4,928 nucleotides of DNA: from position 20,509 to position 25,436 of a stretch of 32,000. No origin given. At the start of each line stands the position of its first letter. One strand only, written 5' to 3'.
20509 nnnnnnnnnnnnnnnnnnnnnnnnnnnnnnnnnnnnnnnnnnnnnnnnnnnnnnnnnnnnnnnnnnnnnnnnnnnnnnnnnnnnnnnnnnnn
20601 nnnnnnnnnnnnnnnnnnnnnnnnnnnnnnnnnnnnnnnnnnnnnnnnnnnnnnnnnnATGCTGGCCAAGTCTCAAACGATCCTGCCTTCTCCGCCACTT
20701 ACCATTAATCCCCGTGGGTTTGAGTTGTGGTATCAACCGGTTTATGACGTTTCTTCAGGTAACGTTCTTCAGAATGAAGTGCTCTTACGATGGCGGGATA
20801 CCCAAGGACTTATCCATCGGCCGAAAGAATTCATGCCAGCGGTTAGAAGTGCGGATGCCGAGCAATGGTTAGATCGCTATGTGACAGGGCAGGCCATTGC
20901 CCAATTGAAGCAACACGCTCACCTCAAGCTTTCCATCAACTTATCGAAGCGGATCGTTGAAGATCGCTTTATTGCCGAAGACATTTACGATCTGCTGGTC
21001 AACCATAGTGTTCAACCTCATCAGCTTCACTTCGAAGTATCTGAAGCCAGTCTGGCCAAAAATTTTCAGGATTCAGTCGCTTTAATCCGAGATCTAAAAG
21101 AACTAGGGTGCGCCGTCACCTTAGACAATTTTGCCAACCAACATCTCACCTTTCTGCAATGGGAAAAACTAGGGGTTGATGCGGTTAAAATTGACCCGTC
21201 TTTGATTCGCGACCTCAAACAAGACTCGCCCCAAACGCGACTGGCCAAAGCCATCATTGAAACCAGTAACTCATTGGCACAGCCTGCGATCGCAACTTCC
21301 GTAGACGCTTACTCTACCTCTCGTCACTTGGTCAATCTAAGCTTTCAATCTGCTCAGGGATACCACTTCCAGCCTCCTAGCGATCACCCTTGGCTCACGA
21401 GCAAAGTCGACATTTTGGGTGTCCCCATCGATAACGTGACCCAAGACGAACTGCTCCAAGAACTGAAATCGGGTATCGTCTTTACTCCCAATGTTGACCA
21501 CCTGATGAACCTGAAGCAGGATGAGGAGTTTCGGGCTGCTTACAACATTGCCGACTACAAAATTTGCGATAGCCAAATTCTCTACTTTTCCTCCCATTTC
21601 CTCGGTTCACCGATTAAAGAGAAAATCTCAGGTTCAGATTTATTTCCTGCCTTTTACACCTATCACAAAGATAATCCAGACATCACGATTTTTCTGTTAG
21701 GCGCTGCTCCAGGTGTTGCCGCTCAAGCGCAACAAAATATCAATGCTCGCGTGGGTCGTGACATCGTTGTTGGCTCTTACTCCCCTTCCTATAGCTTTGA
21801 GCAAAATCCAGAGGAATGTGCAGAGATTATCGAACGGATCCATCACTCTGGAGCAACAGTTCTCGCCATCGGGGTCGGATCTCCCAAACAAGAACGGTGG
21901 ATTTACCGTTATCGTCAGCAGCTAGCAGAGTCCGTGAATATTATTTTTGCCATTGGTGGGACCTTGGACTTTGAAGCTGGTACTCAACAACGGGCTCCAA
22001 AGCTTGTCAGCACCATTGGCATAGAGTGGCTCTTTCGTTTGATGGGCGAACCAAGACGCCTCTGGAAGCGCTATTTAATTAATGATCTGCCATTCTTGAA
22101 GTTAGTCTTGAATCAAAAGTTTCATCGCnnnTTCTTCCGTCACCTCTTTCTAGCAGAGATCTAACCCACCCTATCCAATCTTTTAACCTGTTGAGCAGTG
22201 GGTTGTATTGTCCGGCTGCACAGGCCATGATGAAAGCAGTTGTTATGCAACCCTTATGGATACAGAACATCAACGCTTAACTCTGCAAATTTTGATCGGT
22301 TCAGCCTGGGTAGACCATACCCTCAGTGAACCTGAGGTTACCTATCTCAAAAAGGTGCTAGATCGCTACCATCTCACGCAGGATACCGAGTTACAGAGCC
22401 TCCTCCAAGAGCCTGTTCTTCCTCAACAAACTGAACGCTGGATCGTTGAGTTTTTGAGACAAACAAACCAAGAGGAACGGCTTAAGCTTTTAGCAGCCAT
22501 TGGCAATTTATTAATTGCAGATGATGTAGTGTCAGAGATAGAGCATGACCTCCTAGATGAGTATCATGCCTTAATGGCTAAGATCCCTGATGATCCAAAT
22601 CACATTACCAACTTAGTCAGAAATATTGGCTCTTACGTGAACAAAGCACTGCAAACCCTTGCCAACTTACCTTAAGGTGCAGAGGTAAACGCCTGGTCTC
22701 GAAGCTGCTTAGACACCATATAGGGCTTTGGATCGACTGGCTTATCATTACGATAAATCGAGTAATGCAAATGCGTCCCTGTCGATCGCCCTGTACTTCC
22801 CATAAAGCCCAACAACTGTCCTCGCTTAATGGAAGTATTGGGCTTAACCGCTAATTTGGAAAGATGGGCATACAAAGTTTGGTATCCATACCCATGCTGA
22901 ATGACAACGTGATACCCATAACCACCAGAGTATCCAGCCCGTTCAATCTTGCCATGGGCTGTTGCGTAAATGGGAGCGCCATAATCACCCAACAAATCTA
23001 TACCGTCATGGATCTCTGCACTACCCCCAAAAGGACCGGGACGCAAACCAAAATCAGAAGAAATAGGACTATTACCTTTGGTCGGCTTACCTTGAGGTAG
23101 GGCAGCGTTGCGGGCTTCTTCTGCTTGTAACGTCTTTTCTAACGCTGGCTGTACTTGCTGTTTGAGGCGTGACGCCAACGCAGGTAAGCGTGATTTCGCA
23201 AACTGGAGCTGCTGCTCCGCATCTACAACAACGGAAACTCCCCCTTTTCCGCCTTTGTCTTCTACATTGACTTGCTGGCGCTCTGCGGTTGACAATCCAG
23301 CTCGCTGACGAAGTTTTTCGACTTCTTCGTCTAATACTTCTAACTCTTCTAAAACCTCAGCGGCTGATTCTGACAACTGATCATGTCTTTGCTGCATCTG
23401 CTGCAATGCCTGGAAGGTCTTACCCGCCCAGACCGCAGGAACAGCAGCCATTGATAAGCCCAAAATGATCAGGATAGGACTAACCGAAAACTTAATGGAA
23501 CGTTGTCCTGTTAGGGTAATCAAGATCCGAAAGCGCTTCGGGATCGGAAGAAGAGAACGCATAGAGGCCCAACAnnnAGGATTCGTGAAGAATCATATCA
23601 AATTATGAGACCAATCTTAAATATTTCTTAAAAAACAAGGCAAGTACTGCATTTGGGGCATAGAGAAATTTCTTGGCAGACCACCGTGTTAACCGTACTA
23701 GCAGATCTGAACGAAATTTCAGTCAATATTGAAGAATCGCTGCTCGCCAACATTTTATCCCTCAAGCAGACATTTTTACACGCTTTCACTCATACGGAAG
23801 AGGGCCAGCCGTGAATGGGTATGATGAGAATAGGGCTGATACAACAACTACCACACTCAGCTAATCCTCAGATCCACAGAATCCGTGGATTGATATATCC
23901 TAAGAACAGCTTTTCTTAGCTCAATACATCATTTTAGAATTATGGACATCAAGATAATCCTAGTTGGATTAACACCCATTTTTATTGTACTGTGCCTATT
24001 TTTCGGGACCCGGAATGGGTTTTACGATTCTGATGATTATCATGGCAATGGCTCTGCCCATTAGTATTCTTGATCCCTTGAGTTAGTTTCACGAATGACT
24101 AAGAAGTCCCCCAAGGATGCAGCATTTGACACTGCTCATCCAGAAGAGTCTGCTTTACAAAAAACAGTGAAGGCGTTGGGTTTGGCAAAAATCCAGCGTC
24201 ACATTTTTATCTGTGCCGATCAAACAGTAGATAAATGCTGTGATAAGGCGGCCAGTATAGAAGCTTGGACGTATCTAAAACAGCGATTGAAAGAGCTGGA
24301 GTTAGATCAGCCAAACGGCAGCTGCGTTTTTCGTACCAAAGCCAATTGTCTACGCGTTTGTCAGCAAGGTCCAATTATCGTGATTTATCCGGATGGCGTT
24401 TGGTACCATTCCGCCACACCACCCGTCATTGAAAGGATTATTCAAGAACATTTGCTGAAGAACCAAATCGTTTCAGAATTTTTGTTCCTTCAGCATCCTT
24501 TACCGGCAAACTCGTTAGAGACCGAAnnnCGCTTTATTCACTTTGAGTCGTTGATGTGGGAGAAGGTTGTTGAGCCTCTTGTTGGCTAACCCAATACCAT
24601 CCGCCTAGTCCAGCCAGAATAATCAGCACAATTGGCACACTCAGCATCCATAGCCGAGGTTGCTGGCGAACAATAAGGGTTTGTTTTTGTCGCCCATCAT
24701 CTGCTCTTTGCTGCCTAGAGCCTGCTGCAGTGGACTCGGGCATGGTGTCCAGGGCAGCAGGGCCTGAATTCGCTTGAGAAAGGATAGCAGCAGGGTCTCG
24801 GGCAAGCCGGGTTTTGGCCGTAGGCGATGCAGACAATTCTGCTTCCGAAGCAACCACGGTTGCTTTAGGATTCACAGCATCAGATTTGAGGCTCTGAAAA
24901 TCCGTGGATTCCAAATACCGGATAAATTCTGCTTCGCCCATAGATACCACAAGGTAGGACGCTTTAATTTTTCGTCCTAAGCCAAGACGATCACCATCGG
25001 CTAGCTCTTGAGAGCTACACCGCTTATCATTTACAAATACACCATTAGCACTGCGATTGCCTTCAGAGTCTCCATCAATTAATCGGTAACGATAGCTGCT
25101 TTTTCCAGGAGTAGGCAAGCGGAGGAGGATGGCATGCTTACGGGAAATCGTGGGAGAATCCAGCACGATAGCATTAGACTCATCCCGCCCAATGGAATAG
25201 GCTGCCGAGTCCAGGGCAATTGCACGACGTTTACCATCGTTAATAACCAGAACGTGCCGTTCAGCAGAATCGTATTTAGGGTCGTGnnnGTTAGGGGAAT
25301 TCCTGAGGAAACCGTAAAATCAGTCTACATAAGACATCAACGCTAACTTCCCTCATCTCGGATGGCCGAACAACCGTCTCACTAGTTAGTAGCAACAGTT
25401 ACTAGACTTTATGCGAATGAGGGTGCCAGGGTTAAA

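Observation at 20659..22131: Single-polypeptide fusion of a degenerate EAL domain to a GT26 (WecB/TagA/CpsF) glycosyltransferase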

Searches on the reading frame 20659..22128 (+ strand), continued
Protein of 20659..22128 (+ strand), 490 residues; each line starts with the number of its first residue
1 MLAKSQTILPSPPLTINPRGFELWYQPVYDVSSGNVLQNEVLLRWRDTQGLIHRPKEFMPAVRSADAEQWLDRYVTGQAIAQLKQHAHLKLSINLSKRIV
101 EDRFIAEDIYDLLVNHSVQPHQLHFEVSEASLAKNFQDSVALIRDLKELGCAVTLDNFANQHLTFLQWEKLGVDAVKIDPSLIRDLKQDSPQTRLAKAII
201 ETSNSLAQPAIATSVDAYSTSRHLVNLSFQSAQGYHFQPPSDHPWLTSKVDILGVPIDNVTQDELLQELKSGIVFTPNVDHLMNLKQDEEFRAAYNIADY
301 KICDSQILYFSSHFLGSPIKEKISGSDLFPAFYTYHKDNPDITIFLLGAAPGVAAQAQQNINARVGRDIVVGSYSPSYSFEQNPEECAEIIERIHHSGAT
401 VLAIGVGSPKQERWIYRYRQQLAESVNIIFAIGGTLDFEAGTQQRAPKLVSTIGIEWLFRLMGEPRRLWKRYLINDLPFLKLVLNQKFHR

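Call 69: list_cluster_members(proteins=[window:20659-22128:+, L003:10001-11470:+, P0192, P0251, P0259, P0230, P0217])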
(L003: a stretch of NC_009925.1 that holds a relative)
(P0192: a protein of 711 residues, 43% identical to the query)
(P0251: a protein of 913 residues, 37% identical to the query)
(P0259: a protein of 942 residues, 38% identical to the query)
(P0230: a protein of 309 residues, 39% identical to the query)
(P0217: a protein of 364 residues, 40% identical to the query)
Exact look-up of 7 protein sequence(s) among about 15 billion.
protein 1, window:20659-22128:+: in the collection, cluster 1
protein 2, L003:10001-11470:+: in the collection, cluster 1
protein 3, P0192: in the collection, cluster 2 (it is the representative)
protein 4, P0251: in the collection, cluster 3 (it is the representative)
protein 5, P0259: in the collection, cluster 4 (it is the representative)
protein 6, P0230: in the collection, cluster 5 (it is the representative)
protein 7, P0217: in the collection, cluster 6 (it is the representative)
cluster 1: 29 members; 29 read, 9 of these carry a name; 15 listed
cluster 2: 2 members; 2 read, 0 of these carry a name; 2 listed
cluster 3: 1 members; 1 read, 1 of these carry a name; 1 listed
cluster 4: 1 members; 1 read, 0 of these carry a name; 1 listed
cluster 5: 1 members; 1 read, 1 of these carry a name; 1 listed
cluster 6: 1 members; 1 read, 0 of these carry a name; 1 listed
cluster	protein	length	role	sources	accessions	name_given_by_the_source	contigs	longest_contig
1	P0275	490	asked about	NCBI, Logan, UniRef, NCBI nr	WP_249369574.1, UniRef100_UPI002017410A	WecB/TagA/CpsF family glycosyltransferase [Acaryochloris marina] | WecB/TagA/CpsF family glycosyltransferase n=1 Tax=Acaryochloris marina TaxID=155978 ...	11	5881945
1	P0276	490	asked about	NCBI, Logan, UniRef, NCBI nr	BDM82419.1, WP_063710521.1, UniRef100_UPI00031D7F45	WecB/TagA/CpsF family glycosyltransferase [Acaryochloris marina] | WecB/TagA/CpsF family glycosyltransferase n=1 Tax=Acaryochloris marina TaxID=155978 ...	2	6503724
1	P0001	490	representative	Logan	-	-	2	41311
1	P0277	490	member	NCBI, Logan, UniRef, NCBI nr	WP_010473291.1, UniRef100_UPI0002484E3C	WecB/TagA/CpsF family glycosyltransferase [Acaryochloris sp. CCMEE 5410] | WecB/TagA/CpsF family glycosyltransferase n=1 Tax=Acaryochloris sp. CCMEE 5410 ...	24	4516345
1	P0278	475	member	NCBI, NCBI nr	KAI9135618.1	WecB/TagA/CpsF family glycosyltransferase [Acaryochloris sp. CCMEE 5410]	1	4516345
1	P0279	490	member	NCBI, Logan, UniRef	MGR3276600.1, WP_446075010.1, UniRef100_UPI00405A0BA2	WecB/TagA/CpsF family glycosyltransferase [Acaryochloris marina NIES-2412] | WecB/TagA/CpsF family glycosyltransferase n=1 Tax=Acaryochloris marina TaxID=155978 ...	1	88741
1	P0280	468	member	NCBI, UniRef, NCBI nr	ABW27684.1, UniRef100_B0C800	glycosyl transferase WecB/TagA/CpsF, putative [Acaryochloris marina MBIC11017] | Glycosyl transferase WecB/TagA/CpsF, putative n=1 Tax=Acaryochloris marina (strain MBIC ...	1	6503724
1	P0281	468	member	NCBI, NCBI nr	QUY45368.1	WecB/TagA/CpsF family glycosyltransferase [Acaryochloris marina S15]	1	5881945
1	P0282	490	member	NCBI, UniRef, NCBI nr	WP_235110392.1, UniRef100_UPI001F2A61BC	WecB/TagA/CpsF family glycosyltransferase [Acaryochloris sp. 'Moss Beach'] | WecB/TagA/CpsF family glycosyltransferase n=1 Tax=Acaryochloris sp. 'Moss Beach' ...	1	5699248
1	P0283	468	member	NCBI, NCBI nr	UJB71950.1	WecB/TagA/CpsF family glycosyltransferase [Acaryochloris sp. 'Moss Beach']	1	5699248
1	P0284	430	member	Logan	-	-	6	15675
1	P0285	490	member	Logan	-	-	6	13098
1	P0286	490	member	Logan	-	-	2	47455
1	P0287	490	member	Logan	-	-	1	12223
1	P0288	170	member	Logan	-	-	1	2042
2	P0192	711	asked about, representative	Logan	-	-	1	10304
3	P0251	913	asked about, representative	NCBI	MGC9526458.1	MAG: EAL domain-containing protein [Limnospira sp.]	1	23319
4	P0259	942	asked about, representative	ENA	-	-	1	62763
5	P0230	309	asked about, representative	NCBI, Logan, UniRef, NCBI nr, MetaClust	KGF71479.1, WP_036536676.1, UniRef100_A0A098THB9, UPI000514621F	hypothetical protein DO97_19450 [Neosynechococcus sphagnicola sy1] | EAL domain-containing protein n=1 Tax=Neosynechococcus sphagnicola sy1 TaxID=1497020 ... | EAL domain-containing protein [Neosynechococcus sphagnicola]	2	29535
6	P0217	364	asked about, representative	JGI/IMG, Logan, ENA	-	-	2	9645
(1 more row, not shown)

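Call 78: search_protein_families(library=pfam, proteins=[P0196, P0206, P0210, P0238, P0231], max_evalue=0.00001)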
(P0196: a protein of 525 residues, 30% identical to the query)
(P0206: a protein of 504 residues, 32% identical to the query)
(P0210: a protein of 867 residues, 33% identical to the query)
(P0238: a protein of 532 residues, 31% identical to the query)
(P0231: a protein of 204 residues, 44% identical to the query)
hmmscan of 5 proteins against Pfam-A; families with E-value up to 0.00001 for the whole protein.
P0196 (525 aa): 1 family
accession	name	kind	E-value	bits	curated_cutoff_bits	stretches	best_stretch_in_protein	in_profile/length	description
PF03808.19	Glyco_tran_WecG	-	4.3e-111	368.7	27.4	2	338-505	3-168/168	Glycosyl transferase WecG/TagA/CpsF family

P0206 (504 aa): 1 family
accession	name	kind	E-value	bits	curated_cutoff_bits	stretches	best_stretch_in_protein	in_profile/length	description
PF03808.19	Glyco_tran_WecG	-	3.3e-107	356.1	27.4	2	47-215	2-168/168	Glycosyl transferase WecG/TagA/CpsF family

P0210 (867 aa): 1 family
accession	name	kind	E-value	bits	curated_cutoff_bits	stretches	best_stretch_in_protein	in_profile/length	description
PF03808.19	Glyco_tran_WecG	-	3.9e-108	359.1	27.4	2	652-828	2-168/168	Glycosyl transferase WecG/TagA/CpsF family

P0238 (532 aa): 1 family
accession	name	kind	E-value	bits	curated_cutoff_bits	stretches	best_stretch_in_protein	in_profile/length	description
PF03808.19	Glyco_tran_WecG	-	1.7e-92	308.2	27.4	2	74-245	2-168/168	Glycosyl transferase WecG/TagA/CpsF family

P0231 (204 aa): 1 family
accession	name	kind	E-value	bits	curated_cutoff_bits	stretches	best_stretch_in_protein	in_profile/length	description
PF03808.19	Glyco_tran_WecG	-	6.2e-31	107.9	27.4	2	53-134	1-81/168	Glycosyl transferase WecG/TagA/CpsF family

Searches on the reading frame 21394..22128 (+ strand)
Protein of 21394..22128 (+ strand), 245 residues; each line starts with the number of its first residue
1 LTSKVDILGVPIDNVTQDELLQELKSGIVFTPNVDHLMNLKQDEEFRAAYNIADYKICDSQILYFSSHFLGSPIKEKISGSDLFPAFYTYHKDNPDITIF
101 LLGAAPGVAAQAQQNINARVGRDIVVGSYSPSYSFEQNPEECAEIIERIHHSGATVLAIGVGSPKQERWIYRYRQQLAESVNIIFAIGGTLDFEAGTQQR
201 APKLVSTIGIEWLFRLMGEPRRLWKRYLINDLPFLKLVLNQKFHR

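Call 14: search_solved_structures(query=window:21394-22128:+, max_evalue=0.001, show_alignments=2)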
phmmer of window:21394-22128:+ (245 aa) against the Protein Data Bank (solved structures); distinct sequences matched with E-value up to 0.001: 3.
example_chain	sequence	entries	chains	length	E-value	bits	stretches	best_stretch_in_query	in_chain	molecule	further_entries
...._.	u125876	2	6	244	6.8e-35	123.9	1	4-237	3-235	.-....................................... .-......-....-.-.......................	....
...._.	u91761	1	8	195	1.8e-27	99.7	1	4-196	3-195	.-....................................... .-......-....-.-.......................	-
5wfg_A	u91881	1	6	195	3.3e-27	98.8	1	4-196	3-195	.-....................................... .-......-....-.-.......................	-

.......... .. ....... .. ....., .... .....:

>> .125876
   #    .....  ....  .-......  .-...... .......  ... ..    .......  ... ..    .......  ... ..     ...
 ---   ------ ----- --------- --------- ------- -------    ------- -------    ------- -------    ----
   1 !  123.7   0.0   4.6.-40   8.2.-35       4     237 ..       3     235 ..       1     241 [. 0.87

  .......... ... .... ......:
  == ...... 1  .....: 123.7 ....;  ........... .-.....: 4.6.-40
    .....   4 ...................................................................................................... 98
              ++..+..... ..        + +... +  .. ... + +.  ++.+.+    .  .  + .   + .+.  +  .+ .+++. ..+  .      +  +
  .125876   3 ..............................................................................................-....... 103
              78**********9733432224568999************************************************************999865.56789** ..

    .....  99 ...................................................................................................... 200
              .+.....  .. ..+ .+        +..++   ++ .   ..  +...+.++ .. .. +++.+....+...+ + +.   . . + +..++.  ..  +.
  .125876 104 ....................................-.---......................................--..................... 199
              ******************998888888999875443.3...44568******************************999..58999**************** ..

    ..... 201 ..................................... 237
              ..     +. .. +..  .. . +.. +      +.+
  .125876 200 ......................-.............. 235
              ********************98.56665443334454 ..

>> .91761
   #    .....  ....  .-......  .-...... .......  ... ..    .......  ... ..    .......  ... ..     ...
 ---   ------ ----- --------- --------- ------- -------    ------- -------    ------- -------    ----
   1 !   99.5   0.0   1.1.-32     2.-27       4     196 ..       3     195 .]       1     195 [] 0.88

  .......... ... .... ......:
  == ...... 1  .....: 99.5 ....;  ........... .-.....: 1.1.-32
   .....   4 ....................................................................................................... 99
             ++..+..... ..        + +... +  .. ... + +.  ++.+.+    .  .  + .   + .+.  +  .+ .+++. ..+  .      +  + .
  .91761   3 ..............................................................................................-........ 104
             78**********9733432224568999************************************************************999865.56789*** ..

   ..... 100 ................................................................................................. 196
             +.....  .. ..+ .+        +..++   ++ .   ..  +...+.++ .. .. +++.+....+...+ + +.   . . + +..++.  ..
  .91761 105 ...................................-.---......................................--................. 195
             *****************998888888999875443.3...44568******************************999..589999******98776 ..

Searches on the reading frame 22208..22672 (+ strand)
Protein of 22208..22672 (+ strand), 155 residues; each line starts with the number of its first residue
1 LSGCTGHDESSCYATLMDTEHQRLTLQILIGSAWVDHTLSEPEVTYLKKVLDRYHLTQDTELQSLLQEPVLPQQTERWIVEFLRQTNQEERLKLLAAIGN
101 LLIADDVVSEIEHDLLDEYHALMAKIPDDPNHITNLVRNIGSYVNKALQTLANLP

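Call 8: search_protein_families(library=pfam, proteins=[window:22208-22672:+], max_evalue=0.001)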
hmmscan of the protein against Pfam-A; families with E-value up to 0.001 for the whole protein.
window:22208-22672:+ (155 aa): 1 family
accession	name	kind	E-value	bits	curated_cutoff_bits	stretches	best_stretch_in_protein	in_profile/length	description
PF05099.18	TerB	-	0.00017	22.3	24.4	1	33-122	12-105/118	Tellurite resistance protein TerB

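Call 60: search_protein_families(library=pfam, proteins=[window:22208-22672:+], max_evalue=0.001)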
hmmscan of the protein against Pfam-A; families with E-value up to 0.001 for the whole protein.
window:22208-22672:+ (155 aa): 1 family
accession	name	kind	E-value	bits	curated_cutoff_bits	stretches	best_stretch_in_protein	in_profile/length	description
PF05099.18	TerB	-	0.00017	22.3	24.4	1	33-122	12-105/118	Tellurite resistance protein TerB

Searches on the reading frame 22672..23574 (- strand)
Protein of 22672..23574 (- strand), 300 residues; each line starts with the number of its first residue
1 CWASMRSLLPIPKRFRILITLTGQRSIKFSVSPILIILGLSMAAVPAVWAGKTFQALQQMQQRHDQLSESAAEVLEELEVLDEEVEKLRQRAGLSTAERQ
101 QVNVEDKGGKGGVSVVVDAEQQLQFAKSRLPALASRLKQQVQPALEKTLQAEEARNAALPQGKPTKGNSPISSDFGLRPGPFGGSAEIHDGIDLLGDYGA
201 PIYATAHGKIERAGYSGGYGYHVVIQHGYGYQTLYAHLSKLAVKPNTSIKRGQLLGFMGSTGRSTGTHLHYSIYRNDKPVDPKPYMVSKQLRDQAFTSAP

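Call 8: search_protein_families(library=pfam, proteins=[window:22672-23574:-], max_evalue=0.001)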
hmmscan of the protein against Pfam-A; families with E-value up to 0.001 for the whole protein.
window:22672-23574:- (300 aa): 1 family
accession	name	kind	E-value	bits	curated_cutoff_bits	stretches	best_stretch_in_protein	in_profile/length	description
PF01551.29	Peptidase_M23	-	1.1e-33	115.7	28.7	1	188-282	2-96/96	Peptidase family M23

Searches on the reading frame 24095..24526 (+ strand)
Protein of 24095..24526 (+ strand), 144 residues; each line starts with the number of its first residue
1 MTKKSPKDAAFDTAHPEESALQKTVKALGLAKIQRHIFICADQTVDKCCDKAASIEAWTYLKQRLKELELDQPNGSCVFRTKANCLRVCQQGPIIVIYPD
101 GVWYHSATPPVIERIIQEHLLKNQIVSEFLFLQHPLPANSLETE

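Call 8: search_protein_families(library=pfam, proteins=[window:24095-24526:+], max_evalue=0.001)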
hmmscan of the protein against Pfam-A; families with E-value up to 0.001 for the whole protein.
window:24095-24526:+ (144 aa): 1 family
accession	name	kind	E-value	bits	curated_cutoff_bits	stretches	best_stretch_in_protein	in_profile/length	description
PF06999.17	Suc_Fer-like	-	5.3e-05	23.8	34.9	0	32-129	94-188/191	Sucrase/ferredoxin-like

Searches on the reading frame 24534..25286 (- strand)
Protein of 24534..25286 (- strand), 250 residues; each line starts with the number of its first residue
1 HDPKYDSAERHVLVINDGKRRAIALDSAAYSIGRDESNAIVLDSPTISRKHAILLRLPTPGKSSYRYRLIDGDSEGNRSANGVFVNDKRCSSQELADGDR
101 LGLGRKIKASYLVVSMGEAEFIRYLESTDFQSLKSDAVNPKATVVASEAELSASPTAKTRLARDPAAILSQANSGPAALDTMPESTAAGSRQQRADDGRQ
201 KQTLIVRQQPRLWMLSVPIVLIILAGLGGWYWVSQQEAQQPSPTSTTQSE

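Call 8: search_protein_families(library=pfam, proteins=[window:24534-25286:-], max_evalue=0.001)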
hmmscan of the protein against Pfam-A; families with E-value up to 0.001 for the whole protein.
window:24534-25286:- (250 aa): 2 families
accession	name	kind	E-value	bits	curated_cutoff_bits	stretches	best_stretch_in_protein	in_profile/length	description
PF00498.31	FHA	-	4.6e-16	59.4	20.7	1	30-104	1-67/67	FHA domain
PF16697.10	Yop-YscD_cpl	-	4.6e-06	27.3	33.2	1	22-104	11-84/94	Inner membrane component of T3SS, cytoplasmic domain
